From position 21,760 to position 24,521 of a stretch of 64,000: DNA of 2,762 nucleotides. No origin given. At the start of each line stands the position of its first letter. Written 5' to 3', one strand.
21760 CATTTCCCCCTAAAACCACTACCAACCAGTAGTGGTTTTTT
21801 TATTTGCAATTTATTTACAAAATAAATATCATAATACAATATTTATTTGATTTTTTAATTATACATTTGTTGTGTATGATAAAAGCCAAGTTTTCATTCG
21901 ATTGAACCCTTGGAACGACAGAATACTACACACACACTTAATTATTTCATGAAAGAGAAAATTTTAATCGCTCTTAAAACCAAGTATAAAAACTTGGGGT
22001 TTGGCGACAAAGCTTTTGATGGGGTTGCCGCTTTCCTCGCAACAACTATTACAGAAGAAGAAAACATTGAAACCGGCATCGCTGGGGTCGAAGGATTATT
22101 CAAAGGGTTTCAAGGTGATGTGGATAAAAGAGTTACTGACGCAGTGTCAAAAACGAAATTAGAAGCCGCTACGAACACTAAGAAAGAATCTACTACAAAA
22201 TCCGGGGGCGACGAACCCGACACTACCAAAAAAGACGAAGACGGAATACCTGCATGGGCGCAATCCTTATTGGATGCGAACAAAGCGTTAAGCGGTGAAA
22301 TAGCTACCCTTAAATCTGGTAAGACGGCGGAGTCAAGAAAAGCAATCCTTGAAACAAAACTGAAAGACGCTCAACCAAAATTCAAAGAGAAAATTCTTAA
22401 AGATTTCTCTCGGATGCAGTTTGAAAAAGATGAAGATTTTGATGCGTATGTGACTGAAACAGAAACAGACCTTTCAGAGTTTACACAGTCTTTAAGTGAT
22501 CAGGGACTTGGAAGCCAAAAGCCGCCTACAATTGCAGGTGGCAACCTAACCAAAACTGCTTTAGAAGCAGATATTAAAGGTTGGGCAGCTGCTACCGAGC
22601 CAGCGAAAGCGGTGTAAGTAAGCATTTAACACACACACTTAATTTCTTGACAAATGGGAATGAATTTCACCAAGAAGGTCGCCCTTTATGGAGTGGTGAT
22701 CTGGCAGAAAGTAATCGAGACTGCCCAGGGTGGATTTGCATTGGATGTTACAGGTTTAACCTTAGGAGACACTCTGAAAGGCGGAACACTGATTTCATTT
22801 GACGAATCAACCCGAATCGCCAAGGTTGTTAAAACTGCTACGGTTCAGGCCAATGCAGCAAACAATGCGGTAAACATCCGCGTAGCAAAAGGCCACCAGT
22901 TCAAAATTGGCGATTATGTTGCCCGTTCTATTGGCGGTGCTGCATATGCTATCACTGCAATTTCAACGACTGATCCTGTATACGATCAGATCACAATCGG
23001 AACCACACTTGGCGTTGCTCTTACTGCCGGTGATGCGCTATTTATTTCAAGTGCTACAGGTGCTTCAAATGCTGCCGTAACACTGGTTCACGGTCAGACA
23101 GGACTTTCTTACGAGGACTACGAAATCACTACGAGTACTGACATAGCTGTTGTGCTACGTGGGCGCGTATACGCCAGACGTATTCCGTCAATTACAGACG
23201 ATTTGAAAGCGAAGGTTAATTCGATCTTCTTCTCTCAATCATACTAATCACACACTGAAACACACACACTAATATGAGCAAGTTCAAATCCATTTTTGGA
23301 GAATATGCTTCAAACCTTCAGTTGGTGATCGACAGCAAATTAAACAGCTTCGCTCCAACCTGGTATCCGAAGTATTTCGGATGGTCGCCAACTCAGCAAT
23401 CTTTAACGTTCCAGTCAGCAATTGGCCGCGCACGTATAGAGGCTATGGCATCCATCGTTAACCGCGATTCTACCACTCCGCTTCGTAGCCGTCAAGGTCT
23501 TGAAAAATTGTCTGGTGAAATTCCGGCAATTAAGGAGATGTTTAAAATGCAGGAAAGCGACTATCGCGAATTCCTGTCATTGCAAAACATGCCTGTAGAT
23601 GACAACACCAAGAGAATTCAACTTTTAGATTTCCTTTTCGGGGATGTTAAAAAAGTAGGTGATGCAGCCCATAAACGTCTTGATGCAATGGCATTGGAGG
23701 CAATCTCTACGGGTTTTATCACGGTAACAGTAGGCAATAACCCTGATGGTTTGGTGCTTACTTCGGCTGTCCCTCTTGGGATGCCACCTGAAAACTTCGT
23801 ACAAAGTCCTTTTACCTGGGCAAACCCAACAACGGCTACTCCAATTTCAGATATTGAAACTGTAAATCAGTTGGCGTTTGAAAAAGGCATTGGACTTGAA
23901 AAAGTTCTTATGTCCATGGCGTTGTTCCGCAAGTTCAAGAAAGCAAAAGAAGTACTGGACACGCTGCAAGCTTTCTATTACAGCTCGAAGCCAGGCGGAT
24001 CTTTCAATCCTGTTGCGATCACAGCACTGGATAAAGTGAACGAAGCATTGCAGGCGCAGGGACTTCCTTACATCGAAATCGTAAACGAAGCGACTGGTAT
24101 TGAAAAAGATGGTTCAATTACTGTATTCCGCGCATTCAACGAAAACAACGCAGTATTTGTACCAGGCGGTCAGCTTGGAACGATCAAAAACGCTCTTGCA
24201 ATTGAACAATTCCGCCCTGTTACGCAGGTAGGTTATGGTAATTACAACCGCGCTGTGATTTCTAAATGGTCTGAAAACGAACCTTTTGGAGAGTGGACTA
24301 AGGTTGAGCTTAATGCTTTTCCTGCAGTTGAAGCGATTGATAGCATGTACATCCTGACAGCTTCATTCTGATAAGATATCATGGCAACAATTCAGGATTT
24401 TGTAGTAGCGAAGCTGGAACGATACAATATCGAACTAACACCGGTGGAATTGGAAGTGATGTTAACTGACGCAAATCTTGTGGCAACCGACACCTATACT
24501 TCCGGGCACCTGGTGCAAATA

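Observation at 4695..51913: Eight copies of a 29-bp perfect-dyad element fused to Bacteroidota -7 boxes: one regulon across the whole element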

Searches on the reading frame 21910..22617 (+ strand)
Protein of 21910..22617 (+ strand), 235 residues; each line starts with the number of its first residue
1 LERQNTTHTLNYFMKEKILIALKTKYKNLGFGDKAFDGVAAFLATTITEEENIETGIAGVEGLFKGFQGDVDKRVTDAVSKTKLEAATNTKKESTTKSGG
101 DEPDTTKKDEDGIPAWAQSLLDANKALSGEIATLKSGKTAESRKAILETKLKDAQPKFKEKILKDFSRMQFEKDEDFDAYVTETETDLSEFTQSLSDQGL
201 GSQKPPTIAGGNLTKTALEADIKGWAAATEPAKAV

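Call 11: search_protein_families(library=pfam, proteins=[window:21910-22617:+], max_evalue=0.01)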
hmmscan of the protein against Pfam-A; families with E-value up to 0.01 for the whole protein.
window:21910-22617:+ (235 aa): 0 families

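Call 12: search_protein_families(library=phrogs, proteins=[window:21910-22617:+], max_evalue=0.001)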
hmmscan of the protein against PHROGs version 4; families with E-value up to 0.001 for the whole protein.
window:21910-22617:+ (235 aa): 1 family
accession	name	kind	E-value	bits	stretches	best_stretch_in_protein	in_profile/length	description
phrog_5824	-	unknown function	8.7e-45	154.2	1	14-216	1-207/228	-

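Call 23: find_related_loci(query=window:21910-22617:+, collection=viral_contigs, flank=10000)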
Query window:21910-22617:+ (235 aa) in viral_contigs; peptide patterns used: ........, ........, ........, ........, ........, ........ (x = any residue, [..] = any of these).
18 stretches matched a pattern; 1 encode a relative of the query (tblastn E <= 1e-3); 1 distinct loci.
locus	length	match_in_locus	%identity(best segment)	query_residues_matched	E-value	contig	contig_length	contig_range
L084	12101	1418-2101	44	6-235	5e-50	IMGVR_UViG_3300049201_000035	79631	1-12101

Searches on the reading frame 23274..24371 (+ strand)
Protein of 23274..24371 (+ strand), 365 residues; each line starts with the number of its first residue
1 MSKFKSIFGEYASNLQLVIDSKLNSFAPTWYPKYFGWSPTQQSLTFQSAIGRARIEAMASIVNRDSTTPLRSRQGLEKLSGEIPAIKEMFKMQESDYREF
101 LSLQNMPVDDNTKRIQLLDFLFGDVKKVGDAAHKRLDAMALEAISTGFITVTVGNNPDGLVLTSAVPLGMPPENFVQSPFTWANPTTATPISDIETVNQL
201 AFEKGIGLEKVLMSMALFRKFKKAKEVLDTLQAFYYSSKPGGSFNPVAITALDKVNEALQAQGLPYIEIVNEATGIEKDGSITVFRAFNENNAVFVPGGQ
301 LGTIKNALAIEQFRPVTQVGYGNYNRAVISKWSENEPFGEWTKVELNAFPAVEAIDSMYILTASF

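Call 13: search_protein_families(library=phrogs, proteins=[window:23274-24371:+], max_evalue=0.001)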
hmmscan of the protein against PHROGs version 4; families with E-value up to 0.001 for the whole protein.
window:23274-24371:+ (365 aa): 1 family
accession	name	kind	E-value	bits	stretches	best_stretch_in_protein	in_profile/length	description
phrog_29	-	head and packaging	4.7e-41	142.4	1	14-364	33-359/439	major head protein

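Call 15: search_dna_similar(query=window:23274-24371:+, collection=phages, mode=protein, max_rows=15)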
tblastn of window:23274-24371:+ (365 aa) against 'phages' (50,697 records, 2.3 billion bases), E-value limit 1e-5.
Records with a match: 129; places in all: 129; records where one place covers at least 80% of the query: 122.
Best place of each record, by identity: <60% 129.
By first word of the organism name: Streptococcus 101; Streptomyces 6; Arthrobacter 5; Bacteriophage 4; Cellulophaga 3; Marinitoga 3; Bacillus 3; Gordonia 2; Phage 1; Bacteroides 1.
By host as written in the record: Streptococcus thermophilus 51; - 10; Streptococcus thermophilus ST47795 10; Arthrobacter sp. ATCC 21022 5; Streptomyces flavovirens 4; Cellulophaga sp. HaHa_2_1 3; Streptococcus thermophilus ST68757 3; Streptococcus thermophilus ST64985 3; and 35 more.
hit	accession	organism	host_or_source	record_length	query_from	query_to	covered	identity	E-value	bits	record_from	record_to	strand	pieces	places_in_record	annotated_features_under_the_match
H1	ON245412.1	Phage vB_RanS_PJN03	sewage water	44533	6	362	98%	44.4%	2e-93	310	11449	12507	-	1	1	major capsid protein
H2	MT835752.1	Bacteriophage sp.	human fecal samples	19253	19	363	95%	29.8%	6e-30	127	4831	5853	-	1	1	record has no annotation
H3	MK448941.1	Streptococcus phage Javan446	Streptococcus pyogenes Alab49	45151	12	364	97%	24.5%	4e-11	71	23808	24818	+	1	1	major capsid protein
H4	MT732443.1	Cellulophaga phage Nekkels_1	Cellulophaga sp. HaHa_2_1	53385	48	364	87%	26.9%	2e-20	99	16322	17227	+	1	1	major capsid protein E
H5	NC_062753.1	Cellulophaga phage Nekkels_1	Cellulophaga sp. HaHa_2_1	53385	48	364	87%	26.9%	2e-20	99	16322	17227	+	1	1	major capsid protein E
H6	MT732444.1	Cellulophaga phage Nekkels_2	Cellulophaga sp. HaHa_2_1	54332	48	364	87%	26.9%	2e-20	99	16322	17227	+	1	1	major capsid protein E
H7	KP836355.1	Marinitoga camini virus 1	Marinitoga camini 1197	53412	43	364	88%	25.9%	2e-12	75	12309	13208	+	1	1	major capsid protein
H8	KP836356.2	Marinitoga camini virus 2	Marinitoga camini 1155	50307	43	364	88%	25.6%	4e-12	74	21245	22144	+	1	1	major capsid protein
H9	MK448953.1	Streptococcus phage Javan474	Streptococcus pyogenes ERR448939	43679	36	361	89%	25.1%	3e-11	71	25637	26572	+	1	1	major capsid protein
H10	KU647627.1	Arthrobacter phage Kitkat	Arthrobacter sp. ATCC 21022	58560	37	352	87%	25.3%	7e-14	79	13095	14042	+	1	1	25: major capsid protein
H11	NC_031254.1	Arthrobacter phage Kitkat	Arthrobacter sp. ATCC 21022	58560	37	352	87%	25.3%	7e-14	79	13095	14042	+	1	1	25: major head protein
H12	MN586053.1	Arthrobacter phage BeatusComedenti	Arthrobacter sp. ATCC 21022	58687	37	352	87%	25.3%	7e-14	79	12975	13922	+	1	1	24: major capsid protein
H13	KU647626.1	Arthrobacter phage KellEzio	Arthrobacter sp. ATCC 21022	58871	37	352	87%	25.3%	8e-14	79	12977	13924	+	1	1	24: major capsid protein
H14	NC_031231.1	Arthrobacter phage KellEzio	Arthrobacter sp. ATCC 21022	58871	37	352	87%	25.3%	8e-14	79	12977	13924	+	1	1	24: major head protein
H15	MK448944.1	Streptococcus phage Javan452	Streptococcus pyogenes ERR111845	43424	65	364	82%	26.2%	1e-9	66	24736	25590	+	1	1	major capsid protein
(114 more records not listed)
